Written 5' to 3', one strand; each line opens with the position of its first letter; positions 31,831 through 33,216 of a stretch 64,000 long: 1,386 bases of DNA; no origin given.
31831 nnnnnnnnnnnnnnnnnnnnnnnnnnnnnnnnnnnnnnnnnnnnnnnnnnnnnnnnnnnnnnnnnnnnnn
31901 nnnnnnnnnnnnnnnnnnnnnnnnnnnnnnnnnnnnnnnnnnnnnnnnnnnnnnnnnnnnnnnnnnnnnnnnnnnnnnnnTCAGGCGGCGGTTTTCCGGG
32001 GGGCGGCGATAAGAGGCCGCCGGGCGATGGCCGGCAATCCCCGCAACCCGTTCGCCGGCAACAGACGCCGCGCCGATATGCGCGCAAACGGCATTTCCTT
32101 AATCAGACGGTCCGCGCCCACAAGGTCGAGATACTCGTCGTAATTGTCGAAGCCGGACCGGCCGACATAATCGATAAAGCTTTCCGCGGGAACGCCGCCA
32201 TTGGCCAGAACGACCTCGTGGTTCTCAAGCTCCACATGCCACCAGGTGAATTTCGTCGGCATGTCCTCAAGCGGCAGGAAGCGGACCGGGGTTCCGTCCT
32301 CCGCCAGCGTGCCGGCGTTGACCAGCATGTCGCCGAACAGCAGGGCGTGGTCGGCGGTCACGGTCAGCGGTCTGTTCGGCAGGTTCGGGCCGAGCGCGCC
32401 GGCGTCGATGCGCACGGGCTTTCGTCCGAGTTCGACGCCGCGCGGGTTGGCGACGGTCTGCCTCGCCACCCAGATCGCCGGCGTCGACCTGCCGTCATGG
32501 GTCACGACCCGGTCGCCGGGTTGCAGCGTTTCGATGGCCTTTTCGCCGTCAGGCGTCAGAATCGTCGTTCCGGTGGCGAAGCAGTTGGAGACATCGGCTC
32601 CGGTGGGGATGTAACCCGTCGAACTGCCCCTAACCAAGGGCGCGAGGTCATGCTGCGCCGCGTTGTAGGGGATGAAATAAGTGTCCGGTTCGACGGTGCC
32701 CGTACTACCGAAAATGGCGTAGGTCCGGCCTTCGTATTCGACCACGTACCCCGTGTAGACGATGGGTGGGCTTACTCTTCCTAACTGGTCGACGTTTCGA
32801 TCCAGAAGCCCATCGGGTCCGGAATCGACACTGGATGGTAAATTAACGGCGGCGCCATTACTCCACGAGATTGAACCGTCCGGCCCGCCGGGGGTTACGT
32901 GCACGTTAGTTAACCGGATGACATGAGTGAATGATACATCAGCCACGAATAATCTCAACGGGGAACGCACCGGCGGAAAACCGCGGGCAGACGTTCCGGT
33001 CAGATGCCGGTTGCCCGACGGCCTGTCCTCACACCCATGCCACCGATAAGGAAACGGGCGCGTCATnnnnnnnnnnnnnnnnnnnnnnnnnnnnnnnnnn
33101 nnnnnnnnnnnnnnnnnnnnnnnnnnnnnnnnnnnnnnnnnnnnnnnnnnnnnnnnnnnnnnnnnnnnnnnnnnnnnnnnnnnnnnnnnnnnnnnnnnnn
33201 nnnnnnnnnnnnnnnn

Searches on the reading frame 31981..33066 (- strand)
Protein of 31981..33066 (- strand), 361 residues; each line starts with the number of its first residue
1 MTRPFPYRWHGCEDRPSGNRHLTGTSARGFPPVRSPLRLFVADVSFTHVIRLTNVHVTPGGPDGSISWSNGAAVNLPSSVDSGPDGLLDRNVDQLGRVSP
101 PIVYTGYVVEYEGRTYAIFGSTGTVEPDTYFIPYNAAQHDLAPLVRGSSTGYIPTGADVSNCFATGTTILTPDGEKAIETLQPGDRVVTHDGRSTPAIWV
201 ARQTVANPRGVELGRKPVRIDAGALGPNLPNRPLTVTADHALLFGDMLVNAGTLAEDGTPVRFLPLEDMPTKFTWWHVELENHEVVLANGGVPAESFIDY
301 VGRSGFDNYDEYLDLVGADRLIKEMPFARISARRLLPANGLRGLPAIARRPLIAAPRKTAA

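Call 5: search_protein_families(library=pfam, proteins=[window:31981-33066:-], max_evalue=0.01)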
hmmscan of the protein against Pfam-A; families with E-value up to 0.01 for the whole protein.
window:31981-33066:- (361 aa): 2 families
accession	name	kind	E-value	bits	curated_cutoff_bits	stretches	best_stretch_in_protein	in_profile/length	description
PF13403.11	Hint_2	-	3.2e-31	109.1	28.4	1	162-299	2-145/147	Hint domain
PF05203.21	Hom_end_hint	-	0.0033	17.9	32.1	1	162-203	1-43/228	Hom_end-associated Hint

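Call 19: find_homologous_proteins(query=window:31981-32946:-)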
Query window:31981-32946:- (321 aa): 202 proteins with E <= 0.001 among 8000 candidates; the best 120 are listed.
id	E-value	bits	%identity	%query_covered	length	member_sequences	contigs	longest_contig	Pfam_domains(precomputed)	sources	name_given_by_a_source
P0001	2.2e-206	703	96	100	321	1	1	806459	PF13403.12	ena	-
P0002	1.9e-202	690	94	100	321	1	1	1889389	PF13403.12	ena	-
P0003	1.1e-198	677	96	96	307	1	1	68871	PF13403.12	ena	-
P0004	6.9e-195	665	95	96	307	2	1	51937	PF13403.12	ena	-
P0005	6.5e-192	655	91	100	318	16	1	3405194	PF13403.12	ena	-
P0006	1.1e-169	582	82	100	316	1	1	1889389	PF13403.12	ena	-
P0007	3.6e-159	548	94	79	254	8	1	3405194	PF13403.12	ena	-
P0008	7.8e-159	546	80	96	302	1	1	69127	PF13403.12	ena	-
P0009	1.0e-149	517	74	100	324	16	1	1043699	PF05203.22,PF13403.12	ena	-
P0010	3.9e-148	511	74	99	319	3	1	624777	PF13403.12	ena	-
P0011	6.9e-148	511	76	99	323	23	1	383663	PF13403.12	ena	-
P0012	1.2e-147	510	75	100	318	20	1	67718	PF13403.12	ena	-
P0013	7.4e-147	507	74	100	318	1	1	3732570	PF13403.12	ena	-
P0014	1.7e-145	503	73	100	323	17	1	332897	PF13403.12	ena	-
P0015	8.4e-145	500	74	100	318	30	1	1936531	PF13403.12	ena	-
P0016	1.8e-144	499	73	100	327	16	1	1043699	PF13403.12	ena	-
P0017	1.3e-143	496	72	100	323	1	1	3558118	PF13403.12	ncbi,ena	-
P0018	2.0e-143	496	72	100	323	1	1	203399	PF13403.12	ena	-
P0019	4.2e-143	495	71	100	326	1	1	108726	PF13403.12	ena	-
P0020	1.5e-142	493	71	100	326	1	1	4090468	PF13403.12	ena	-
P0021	2.9e-142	492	73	99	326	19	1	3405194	PF13403.12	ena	-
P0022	5.9e-142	491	71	100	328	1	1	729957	PF13403.12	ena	-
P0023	1.0e-141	490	72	100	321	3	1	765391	PF13403.12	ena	-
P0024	8.1e-141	487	75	93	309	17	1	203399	PF13403.12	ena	-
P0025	5.1e-140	485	71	100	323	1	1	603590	PF13403.12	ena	-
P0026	5.8e-137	475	70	100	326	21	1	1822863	PF13403.12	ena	-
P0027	1.4e-135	470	71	100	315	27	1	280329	PF13403.12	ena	-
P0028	3.2e-135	469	94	69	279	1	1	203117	PF13403.12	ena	-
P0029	1.6e-131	457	68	100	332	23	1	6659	PF13403.12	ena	-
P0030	1.9e-131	456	75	88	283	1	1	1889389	PF13403.12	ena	-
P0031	9.7e-131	454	70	100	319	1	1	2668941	PF13403.12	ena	-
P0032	4.4e-129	449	69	100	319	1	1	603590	PF13403.12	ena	-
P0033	1.5e-128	447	69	100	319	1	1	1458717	PF13403.12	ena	-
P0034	1.2e-127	444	68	100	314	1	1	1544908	PF13403.12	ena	-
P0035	2.3e-127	443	69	100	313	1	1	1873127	PF13403.12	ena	-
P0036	7.7e-127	441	69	100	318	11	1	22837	PF13403.12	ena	-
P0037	1.1e-125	438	67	100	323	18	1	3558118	PF13403.12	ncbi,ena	-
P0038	4.7e-125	435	67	100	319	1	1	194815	PF13403.12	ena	-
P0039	1.1e-124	434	67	100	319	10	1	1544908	PF13403.12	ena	-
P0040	3.4e-123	429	66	100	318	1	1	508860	PF13403.12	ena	-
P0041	9.9e-123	428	66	100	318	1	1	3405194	PF13403.12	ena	-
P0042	3.2e-122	426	72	88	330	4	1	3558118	PF13403.12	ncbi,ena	-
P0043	2.9e-118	413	64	98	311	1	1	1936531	PF13403.12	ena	-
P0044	2.4e-116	407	64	97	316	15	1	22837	PF13403.12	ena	-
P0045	1.9e-115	404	64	96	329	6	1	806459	PF13403.12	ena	-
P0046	3.0e-115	403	88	64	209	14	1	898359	PF13403.12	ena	-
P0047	4.0e-115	403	85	65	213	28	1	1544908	PF13403.12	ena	-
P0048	2.6e-113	397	63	100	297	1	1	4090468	PF13403.12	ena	-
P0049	2.8e-113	397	86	65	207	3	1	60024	PF13403.12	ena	-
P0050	3.0e-112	393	62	93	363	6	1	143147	PF13403.12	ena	-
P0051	1.4e-111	391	86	64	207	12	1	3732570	PF13403.12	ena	-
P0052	2.7e-111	390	86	63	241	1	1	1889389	PF13403.12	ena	-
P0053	9.4e-111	388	64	94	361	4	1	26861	PF13403.12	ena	-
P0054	5.3e-110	386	62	98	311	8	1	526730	PF13403.12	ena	-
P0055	9.1e-110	385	61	100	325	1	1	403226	PF13403.12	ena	-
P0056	6.1e-109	383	60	100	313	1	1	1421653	PF13403.12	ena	-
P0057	3.0e-108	380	61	99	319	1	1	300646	PF13403.12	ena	-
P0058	5.3e-108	379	61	99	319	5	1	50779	PF13403.12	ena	-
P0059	4.1e-107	377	57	100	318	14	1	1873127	PF13403.12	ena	-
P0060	4.3e-107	376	83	65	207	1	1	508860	PF13403.12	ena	-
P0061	5.4e-107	376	70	80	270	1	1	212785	PF13403.12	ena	-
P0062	6.5e-107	376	58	100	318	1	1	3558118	PF13403.12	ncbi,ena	-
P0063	5.8e-106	373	60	99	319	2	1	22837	PF13403.12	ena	-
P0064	7.6e-106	372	81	65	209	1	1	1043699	PF13403.12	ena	-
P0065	4.3e-105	370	59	100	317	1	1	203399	PF13403.12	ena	-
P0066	6.9e-105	369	58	100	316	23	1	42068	PF13403.12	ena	-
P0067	1.4e-104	368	57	100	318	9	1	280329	PF13403.12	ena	-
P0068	1.6e-104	368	62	88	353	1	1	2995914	PF13403.12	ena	-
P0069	1.9e-104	368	59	97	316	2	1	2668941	PF13403.12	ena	-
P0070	3.9e-103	363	78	65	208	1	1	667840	PF13403.12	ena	-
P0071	9.7e-103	362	58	98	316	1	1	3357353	PF13403.12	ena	-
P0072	1.6e-102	361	60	93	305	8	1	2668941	PF13403.12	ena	-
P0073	1.9e-102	361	86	59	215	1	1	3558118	PF13403.12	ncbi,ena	-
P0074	2.2e-102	361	58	97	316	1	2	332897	PF13403.12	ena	-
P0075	2.3e-102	361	57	100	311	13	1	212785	PF13403.12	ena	-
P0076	4.0e-102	360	56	100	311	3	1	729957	PF13403.12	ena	-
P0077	1.2e-101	359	59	93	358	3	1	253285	PF13403.12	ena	-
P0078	2.9e-101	357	57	97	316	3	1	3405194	PF13403.12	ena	-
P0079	3.4e-101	357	56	100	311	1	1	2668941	PF13403.12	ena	-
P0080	8.7e-101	356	58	96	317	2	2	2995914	PF13403.12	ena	-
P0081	1.8e-100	355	59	93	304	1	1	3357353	PF13403.12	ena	-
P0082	2.5e-100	354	60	93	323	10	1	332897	PF13403.12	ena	-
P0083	2.8e-100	354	59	91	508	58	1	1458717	PF17784.8,PF13403.12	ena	-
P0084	3.1e-100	354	78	64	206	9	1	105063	PF13403.12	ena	-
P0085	3.7e-100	354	67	76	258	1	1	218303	PF13403.12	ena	-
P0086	4.6e-100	353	63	84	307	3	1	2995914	PF13403.12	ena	-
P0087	8.9e-100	352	57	98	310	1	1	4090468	PF13403.12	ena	-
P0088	1.2e-99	352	78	65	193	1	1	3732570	PF13403.12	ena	-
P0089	2.1e-99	351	57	94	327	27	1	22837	PF13403.12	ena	-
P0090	3.1e-99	351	62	85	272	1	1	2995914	PF13403.12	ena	-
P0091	4.4e-99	350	60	88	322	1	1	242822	PF13403.12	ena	-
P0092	5.1e-99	350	55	100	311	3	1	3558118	PF13403.12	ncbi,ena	-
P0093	1.1e-98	349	57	96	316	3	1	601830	PF13403.12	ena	-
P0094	2.6e-98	348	57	100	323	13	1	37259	PF13403.12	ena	-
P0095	2.7e-98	348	57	92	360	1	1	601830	PF13403.12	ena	-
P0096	3.6e-98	347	67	80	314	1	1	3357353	PF13403.12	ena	-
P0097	4.1e-98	347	56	96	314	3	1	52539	PF13403.12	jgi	-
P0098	5.7e-98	346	80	64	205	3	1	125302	PF13403.12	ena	-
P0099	2.0e-97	345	59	88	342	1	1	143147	PF13403.12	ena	-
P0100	1.4e-96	342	60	88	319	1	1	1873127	PF13403.12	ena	-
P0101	9.2e-96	339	79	63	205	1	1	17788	PF05203.22,PF13403.12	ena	-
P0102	1.3e-95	339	66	79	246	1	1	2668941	PF13403.12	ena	-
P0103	1.4e-95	339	85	56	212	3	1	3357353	PF13403.12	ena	-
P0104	1.9e-95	338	66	77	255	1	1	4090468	PF13403.12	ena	-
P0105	2.0e-95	338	59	85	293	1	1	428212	PF13403.12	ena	-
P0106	5.2e-95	337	76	64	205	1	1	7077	PF13403.12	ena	-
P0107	7.8e-95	336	59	88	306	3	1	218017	PF13403.12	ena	-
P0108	1.7e-94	335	55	92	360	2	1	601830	PF13403.12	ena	-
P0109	3.7e-94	334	56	90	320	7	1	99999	PF13403.12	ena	-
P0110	7.2e-93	330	63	79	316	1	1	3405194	PF13403.12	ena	-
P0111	2.3e-92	328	64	79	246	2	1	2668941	PF13403.12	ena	-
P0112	6.8e-92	326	60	83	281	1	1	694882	PF13403.12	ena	-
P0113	1.5e-90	322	54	96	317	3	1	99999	PF13403.12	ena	-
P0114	1.3e-89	319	91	50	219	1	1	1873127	PF13403.12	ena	-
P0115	2.1e-88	315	69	67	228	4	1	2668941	PF13403.12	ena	-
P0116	2.2e-88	315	56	98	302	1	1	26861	PF13403.12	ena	-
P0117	6.1e-88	313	88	50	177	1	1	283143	PF13403.12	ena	-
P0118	8.4e-88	313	64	72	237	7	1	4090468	PF13403.12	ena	-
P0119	4.0e-87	311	83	55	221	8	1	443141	PF13403.12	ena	-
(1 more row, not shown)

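Call 20: find_encoding_contigs(protein=P0017, flank=6000, max_places=4)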
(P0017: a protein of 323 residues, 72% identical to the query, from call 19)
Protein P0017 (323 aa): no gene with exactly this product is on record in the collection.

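Call 21: find_encoding_contigs(protein=P0005, flank=6000, max_places=10)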
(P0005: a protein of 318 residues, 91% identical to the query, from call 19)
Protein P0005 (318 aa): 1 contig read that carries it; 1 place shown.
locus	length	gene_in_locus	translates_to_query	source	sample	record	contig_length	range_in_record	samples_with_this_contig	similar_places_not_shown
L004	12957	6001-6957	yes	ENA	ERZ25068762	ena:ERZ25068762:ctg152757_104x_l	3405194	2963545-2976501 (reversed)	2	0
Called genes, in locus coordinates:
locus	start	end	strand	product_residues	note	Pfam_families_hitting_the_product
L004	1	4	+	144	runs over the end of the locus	-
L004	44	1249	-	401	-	PF01494:FAD_binding_3, PF04820:Trp_halogenase (faint), PF07992:Pyr_redox_2 (faint)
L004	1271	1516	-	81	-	PF10276:zf-CHCC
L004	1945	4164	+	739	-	PF13089:PP_kinase_N, PF02503:PP_kinase, PF17941:PP_kinase_C_1, PF13091:PLDc_2 (faint), PF13090:PP_kinase_C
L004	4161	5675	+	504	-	PF02541:Ppx-GppA, PF21697:Ppx_C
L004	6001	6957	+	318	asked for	PF13403:Hint_2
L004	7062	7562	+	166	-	-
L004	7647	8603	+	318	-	PF13403:Hint_2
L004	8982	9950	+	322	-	PF13403:Hint_2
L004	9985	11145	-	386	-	PF01612:DNA_pol_A_exo1, PF00570:HRDC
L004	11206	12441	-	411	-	PF07690:MFS_1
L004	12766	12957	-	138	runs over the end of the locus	PF00011:HSP20, PF17886:ArsA_HSP20 (weak)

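Call 22: find_related_loci(query=window:31981-32946:-, collection=genome_contigs, flank=4000)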
Query window:31981-32946:- (321 aa) in genome_contigs; peptide patterns used: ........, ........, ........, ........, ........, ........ (x = any residue, [..] = any of these).
288 stretches matched a pattern; 28 encode a relative of the query (tblastn E <= 1e-3); 28 distinct loci.
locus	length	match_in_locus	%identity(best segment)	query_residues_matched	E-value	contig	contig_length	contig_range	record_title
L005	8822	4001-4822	47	35-321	1e-67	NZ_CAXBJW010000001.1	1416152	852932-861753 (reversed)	MAG: uncultured Pseudosulfitobacter sp. isolate ERR2762132_concoct_201 ERZ3422167.5, whole genome shotgun sequence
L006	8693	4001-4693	51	64-296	2e-64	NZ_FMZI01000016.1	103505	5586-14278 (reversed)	Mameliella alba strain CGMCC 1.7290, whole genome shotgun sequence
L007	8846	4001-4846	39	18-298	2e-57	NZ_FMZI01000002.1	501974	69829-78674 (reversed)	Mameliella alba strain CGMCC 1.7290, whole genome shotgun sequence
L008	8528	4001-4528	53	122-299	2e-55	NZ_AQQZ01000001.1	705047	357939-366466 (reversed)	Pseudaestuariivita atlantica strain 22II-S11-z3 contig1, whole genome shotgun sequence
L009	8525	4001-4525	52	122-298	1e-54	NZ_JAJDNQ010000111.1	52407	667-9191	MAG: Thiohalocapsa sp. isolate ALSabin.124 k141_6366201, whole genome shotgun sequence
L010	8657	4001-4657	46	81-297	2e-52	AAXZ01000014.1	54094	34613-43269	Rhodobacteraceae bacterium HTCC2150 1101159006488, whole genome shotgun sequence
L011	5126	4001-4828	39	12-297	2e-52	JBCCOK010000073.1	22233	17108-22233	MAG: Pseudomonadota bacterium isolate P01_D01_bin.101 k141_1509604_length_22233_cov_11.0000, whole genome shotgun sequen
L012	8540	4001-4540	52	121-302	2e-51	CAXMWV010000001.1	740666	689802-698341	MAG: uncultured Roseovarius sp. isolate fde22e01-18c0-43d8-9862-eb9c591a2007 genome assembly, contig: contig_1, whole ge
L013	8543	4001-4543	50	114-297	3e-51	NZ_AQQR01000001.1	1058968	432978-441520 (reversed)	Marinibacterium profundimaris strain 22II1-22F33 contig1, whole genome shotgun sequence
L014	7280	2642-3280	43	91-313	4e-49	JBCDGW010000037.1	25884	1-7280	MAG: Pseudomonadota bacterium isolate P01_H01_bin.141 k141_2904486_length_25884_cov_18.1963, whole genome shotgun sequen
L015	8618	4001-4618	45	115-319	9e-49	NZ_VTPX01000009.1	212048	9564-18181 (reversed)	Salinicola corii strain L3 Scaffold9_1, whole genome shotgun sequence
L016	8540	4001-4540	46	122-310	2e-48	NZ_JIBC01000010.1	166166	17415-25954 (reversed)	Sulfitobacter sp. 20_GPM-1509m N517DRAFT_scaffold00008.8_C, whole genome shotgun sequence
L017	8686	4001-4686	47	64-296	2e-52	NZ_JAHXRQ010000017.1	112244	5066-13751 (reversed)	Mameliella sp. CS4 NODE_17_length_112244_cov_157.572717, whole genome shotgun sequence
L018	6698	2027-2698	41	62-297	2e-47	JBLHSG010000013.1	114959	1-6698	MAG: Ascidiaceihabitans sp. isolate 3300055292_112 Ga0535668_0000062, whole genome shotgun sequence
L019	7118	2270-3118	43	24-320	1e-58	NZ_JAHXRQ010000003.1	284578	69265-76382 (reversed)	Mameliella sp. CS4 NODE_3_length_284578_cov_151.623407, whole genome shotgun sequence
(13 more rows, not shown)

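Call 27: find_encoding_contigs(protein=P0021, flank=5000, max_places=6)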
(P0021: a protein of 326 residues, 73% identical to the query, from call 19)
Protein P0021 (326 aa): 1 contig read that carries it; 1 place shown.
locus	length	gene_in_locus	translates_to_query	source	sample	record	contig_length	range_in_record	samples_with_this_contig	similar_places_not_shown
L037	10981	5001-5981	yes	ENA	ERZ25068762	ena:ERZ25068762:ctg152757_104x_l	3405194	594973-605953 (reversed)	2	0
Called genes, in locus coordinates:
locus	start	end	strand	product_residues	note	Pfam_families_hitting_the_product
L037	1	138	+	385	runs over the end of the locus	-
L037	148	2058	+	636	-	PF00004:AAA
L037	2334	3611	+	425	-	PF20343:DUF6638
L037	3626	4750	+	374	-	PF10095:DUF2333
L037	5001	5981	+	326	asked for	PF13403:Hint_2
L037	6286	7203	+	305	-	PF13403:Hint_2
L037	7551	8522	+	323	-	PF13403:Hint_2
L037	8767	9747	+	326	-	PF13403:Hint_2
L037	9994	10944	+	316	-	PF13403:Hint_2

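Call 28: find_encoding_contigs(protein=P0078, flank=5000, max_places=6)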
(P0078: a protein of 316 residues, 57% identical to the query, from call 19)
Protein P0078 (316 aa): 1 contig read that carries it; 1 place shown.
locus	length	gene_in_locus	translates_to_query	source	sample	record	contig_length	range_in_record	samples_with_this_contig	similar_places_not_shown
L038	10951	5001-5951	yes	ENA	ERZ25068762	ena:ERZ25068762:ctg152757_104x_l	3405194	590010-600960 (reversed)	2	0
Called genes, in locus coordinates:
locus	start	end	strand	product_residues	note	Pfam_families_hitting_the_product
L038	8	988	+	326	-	PF13403:Hint_2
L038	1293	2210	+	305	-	PF13403:Hint_2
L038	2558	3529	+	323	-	PF13403:Hint_2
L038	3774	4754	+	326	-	PF13403:Hint_2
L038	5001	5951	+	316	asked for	PF13403:Hint_2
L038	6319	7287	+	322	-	PF13403:Hint_2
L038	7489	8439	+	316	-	PF13403:Hint_2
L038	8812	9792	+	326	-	PF13403:Hint_2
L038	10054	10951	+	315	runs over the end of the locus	PF13403:Hint_2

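Call 45: find_encoding_contigs(protein=P0031, flank=6000, max_places=5)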
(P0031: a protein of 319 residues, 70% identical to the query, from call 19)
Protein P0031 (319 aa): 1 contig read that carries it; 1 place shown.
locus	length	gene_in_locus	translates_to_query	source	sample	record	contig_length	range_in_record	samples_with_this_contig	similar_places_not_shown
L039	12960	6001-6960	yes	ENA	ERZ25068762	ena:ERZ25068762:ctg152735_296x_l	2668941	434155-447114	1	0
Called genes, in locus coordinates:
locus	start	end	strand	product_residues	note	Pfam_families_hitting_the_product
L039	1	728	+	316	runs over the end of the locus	PF13403:Hint_2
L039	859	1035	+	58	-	-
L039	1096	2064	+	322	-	PF13403:Hint_2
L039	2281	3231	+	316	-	PF13403:Hint_2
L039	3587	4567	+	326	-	PF13403:Hint_2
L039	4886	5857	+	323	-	PF13403:Hint_2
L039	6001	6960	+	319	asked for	PF13403:Hint_2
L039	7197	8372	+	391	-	-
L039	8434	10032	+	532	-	PF00389:2-Hacid_dh, PF02826:2-Hacid_dh_C, PF19304:PGDH_inter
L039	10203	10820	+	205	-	-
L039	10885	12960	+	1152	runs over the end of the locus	PF13482:RNase_H_2, PF13245:AAA_19 (weak), PF13604:AAA_30, PF13086:AAA_11, PF13087:AAA_12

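Call 46: find_encoding_contigs(protein=P0086, flank=6000, max_places=5)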
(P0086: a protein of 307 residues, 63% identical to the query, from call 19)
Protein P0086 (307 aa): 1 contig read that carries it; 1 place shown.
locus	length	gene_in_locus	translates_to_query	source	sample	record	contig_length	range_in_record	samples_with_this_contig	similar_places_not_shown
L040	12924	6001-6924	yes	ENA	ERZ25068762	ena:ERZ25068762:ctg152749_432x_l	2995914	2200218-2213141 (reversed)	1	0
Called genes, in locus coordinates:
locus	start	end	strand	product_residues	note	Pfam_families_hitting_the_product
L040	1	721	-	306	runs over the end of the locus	PF13403:Hint_2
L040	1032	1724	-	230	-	PF16233:DUF4893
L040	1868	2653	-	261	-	PF00106:adh_short, PF08659:KR, PF23441:SDR (weak), PF13561:adh_short_C2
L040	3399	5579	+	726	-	PF00270:DEAD (weak), PF04851:ResIII, PF17757:UvrB_inter, PF27431:UvrB_3rd, PF00271:Helicase_C, PF12344:UvrB, PF02151:UVR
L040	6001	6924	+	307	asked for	PF13403:Hint_2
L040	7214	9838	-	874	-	PF00809:Pterin_bind, PF02607:B12-binding_2, PF02310:B12-binding, PF02965:Met_synt_B12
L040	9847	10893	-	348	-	PF02574:S-methyl_trans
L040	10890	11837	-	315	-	PF02219:MTHFR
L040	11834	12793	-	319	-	PF01022:HTH_5, PF12802:MarR_2, PF12840:HTH_20, PF13489:Methyltransf_23, PF13847:Methyltransf_31, PF08241:Methyltransf_11, PF08242:Methyltransf_12, PF13649:Methyltransf_25, +4 more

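Call 48: search_solved_structures(query=window:31981-32946:-, max_evalue=1)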
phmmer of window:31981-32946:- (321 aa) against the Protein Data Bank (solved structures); distinct sequences matched with E-value up to 1: 10.
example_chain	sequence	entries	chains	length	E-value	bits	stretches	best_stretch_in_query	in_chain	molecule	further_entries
1gpp_A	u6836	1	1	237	0.057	16.1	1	120-162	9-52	ENDONUCLEASE PI-SCEI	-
9cop_A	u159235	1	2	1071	0.26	13.9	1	120-162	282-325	V-type proton ATPase catalytic subunit A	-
6r0x_E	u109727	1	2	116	0.49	13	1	142-191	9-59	Megakaryocyte and platelet inhibitory receptor G6b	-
9r6m_A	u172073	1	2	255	0.72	12.5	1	28-74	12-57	Chloroplast triosephosphate isomerase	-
1dfa_A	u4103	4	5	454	0.75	12.4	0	122-162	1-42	PI-SCEI ENDONUCLEASE | ENDONUCLEASE PI-SCEI | PI-SCEI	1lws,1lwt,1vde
7q31_AAA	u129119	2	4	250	0.85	12.2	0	202-270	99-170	Uridine phosphorylase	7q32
6mwy_A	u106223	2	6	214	0.97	12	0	120-162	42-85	Pre-mRNA-processing-splicing factor 8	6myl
3rpc_A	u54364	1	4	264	0.98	12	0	28-145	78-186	possible metal-dependent hydrolase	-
7q1i_AAA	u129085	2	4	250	0.98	12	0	202-270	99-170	Uridine phosphorylase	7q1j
1k3f_A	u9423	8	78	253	0.99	12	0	202-270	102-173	uridine phosphorylase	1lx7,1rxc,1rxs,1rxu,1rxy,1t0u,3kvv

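Call 49: search_protein_families(library=ncbifam, proteins=[window:31981-32946:-], max_evalue=0.01)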
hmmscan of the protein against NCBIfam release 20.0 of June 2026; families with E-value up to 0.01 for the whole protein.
window:31981-32946:- (321 aa): 0 families

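Call 54: find_related_loci(query=A3, collection=metagenome_contigs, flank=3000)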
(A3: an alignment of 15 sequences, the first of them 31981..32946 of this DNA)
Query A3 (321 aa) in metagenome_contigs; peptide patterns used: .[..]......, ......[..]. (x = any residue, [..] = any of these).
304 stretches matched a pattern, but none encodes a relative of the query by tblastn (E <= 1e-3).

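Call 60: predict_structure(alignment_id=A3)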
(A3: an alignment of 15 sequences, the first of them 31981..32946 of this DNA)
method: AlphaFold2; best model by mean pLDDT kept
length: 321 residues; sequences in the alignment: 15
mean_pLDDT: 54.6   pTM: 0.39
mean pLDDT of the five models: 54.6, 52.8, 51.0, 47.4, 44.9
residues with pLDDT >= 90: 10; 70-90: 98; 50-70: 60; < 50: 153
segments of 3 or more residues with pLDDT < 50: 20-23, 111-121, 165-232, 253-321
pLDDT, mean of each block of 10 residues (from residue 1): 81 75 67 87 72 81 80 74 65 85 73 31 61 82 76 72 50 33 32 30 34 30 40 56 58 40 30 34 28 34 34 27 23
secondary structure, 60 per line:
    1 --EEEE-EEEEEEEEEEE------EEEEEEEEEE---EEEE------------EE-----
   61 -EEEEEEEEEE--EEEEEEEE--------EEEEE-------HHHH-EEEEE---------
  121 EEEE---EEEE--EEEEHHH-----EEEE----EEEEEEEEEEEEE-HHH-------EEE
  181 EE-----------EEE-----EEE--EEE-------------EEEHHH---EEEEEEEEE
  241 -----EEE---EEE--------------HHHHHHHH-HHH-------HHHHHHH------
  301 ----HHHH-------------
elements in order: E3-6 E8-18 E25-34 E38-41 E62-71 E74-81 E90-94 H102-105 E107-111 E121-124 E128-131 E134-137 E146-149 E154-166 E178-182 E194-196 E202-204 E207-209 E223-225 E232-240 E246-248 E252-254 H269-276 H288-294 H305-308
